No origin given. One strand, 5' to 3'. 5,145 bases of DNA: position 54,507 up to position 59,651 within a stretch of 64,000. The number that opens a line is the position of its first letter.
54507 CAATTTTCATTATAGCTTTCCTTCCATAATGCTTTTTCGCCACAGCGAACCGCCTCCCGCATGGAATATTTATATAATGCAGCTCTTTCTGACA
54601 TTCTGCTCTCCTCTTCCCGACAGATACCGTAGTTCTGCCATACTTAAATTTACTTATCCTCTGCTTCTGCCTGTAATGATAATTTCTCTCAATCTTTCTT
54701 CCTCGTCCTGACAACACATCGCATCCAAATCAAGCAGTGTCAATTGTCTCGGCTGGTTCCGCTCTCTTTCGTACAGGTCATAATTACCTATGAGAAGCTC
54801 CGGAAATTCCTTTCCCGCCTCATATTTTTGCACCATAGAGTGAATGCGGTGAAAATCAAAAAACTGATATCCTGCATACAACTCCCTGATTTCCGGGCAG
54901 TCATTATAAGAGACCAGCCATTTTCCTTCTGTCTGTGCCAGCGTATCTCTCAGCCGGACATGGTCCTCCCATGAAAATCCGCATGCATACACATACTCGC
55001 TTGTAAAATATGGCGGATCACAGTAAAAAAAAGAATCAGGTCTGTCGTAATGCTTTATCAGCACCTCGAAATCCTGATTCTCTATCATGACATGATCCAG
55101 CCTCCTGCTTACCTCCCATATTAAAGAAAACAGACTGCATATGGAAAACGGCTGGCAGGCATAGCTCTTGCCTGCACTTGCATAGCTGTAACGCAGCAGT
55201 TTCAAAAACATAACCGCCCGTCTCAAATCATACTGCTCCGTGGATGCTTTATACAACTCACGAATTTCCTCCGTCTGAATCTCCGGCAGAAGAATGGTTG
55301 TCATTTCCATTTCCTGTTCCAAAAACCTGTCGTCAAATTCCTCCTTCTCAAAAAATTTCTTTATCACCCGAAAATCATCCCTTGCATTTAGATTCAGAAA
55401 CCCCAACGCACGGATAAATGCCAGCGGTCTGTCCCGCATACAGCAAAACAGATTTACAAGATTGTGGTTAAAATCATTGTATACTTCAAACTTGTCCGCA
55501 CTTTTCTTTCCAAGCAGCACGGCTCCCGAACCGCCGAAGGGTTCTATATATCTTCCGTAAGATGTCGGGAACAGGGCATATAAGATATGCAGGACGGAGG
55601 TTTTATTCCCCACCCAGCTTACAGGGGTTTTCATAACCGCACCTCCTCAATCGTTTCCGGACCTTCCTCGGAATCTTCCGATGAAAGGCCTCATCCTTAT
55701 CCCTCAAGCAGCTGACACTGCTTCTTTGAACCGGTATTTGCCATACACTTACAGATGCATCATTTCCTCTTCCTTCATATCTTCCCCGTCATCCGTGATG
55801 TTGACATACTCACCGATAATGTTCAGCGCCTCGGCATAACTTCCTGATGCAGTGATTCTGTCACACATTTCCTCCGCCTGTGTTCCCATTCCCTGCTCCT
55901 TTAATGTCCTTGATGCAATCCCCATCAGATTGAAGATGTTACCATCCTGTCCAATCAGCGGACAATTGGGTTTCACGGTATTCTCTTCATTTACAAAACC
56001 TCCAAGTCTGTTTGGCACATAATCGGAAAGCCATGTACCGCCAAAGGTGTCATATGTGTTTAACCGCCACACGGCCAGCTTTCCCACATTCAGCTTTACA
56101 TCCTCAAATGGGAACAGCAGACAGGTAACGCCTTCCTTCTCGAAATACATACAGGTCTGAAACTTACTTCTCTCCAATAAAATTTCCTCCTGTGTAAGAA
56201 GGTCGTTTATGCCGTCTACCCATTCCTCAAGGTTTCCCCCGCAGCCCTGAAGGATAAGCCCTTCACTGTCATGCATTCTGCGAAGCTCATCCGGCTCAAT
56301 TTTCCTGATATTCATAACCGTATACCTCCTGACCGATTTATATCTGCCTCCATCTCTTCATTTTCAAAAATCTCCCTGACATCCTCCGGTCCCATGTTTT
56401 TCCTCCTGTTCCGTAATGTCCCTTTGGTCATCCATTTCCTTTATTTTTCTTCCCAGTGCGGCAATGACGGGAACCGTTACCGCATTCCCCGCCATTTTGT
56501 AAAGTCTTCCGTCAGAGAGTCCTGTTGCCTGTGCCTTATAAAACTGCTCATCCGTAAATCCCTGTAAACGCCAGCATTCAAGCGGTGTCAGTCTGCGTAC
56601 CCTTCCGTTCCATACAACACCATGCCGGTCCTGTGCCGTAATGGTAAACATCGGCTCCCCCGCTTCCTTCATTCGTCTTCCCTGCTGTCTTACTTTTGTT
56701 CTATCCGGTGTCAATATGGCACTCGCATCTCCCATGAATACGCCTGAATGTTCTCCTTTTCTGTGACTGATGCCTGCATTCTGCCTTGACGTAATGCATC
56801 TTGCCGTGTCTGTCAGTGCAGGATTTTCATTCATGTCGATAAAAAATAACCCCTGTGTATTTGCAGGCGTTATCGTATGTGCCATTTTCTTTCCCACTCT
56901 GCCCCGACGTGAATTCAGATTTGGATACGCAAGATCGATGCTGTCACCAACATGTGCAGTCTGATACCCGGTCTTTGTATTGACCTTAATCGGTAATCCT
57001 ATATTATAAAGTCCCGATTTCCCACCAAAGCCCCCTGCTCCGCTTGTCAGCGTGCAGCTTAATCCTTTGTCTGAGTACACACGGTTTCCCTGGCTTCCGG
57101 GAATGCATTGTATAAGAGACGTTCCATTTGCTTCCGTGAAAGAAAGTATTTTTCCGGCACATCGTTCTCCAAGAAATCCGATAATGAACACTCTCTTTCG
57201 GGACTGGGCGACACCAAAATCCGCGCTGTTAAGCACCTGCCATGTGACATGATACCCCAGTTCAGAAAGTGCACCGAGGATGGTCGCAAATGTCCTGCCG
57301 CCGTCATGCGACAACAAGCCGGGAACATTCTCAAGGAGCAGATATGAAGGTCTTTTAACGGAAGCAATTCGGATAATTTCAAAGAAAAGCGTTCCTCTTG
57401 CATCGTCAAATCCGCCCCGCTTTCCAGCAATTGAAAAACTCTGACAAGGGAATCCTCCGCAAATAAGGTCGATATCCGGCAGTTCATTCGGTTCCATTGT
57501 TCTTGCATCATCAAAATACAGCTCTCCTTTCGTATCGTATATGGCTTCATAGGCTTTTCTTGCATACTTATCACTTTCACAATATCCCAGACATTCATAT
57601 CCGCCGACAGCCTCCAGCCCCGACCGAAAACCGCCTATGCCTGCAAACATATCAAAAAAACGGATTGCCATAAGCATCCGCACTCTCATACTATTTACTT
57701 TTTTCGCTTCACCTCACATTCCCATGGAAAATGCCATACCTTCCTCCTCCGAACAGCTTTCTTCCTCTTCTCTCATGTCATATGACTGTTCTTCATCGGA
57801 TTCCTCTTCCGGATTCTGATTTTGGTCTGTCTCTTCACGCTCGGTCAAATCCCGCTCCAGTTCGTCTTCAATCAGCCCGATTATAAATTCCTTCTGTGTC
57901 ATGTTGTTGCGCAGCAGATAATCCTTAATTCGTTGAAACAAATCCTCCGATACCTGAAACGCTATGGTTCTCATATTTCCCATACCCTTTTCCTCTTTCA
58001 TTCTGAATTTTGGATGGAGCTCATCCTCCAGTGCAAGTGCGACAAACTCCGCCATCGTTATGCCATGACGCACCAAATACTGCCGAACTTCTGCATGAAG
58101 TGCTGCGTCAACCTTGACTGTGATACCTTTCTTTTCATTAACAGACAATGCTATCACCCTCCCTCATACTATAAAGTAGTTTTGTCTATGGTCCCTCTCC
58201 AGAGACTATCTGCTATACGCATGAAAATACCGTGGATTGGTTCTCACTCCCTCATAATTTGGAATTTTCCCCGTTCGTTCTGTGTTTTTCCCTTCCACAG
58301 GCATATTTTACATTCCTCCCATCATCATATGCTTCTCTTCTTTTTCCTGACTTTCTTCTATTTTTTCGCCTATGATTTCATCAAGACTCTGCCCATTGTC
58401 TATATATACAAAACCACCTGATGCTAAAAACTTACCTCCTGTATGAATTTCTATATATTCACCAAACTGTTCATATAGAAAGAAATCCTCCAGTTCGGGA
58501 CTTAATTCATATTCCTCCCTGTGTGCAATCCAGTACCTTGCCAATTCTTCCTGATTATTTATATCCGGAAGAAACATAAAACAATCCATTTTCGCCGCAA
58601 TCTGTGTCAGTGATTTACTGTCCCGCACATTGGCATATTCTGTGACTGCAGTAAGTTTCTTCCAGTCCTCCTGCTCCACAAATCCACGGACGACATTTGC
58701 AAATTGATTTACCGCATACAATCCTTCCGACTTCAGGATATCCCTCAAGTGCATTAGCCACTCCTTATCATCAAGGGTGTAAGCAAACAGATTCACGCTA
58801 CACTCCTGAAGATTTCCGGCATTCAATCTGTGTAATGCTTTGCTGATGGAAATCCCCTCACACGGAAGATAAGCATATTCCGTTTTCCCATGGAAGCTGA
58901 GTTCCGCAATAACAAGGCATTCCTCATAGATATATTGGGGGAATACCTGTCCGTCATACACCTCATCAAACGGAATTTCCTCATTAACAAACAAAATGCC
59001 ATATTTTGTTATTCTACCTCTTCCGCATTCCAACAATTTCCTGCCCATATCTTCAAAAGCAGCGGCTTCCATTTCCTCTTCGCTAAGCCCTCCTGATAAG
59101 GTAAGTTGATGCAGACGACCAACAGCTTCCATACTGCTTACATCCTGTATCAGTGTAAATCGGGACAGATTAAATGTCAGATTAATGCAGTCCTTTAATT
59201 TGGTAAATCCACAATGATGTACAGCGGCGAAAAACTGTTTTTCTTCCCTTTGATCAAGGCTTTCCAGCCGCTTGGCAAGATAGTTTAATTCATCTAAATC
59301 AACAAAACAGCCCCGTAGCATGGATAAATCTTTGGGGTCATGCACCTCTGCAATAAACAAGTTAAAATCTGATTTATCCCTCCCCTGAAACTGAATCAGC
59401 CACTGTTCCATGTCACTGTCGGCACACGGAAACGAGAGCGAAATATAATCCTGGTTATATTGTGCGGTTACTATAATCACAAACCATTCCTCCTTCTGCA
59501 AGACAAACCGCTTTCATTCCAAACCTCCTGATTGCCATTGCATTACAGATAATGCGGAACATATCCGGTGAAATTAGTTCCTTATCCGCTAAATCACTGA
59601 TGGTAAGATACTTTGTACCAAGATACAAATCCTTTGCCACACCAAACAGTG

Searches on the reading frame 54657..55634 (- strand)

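Call 36: search_protein_families(library=pfam, proteins=[window:54657-55634:-], max_evalue=0.001)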
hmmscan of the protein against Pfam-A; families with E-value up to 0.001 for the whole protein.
window:54657-55634:- (326 aa): 1 family
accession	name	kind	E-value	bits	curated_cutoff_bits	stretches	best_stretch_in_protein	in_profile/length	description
PF02086.21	MethyltransfD12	-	3.1e-26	93.1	22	1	7-264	1-247/253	D12 class N6 adenine-specific DNA methyltransferase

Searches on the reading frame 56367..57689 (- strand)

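Call 36: search_protein_families(library=pfam, proteins=[window:56367-57689:-], max_evalue=0.001)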
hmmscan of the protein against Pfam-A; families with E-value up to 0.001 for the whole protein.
window:56367-57689:- (441 aa): 1 family
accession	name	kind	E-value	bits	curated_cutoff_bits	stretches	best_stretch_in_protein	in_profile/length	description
PF00145.23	DNA_methylase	-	2e-79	267.8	22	2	9-175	1-164/324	C-5 cytosine-specific DNA methylase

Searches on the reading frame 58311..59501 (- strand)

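Call 36: search_protein_families(library=pfam, proteins=[window:58311-59501:-], max_evalue=0.001)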
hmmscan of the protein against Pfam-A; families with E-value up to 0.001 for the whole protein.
window:58311-59501:- (397 aa): 1 family
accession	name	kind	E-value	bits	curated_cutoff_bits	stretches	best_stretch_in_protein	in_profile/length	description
PF07275.16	ArdA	-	1.9e-07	32.3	27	1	245-362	42-152/155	Antirestriction protein (ArdA)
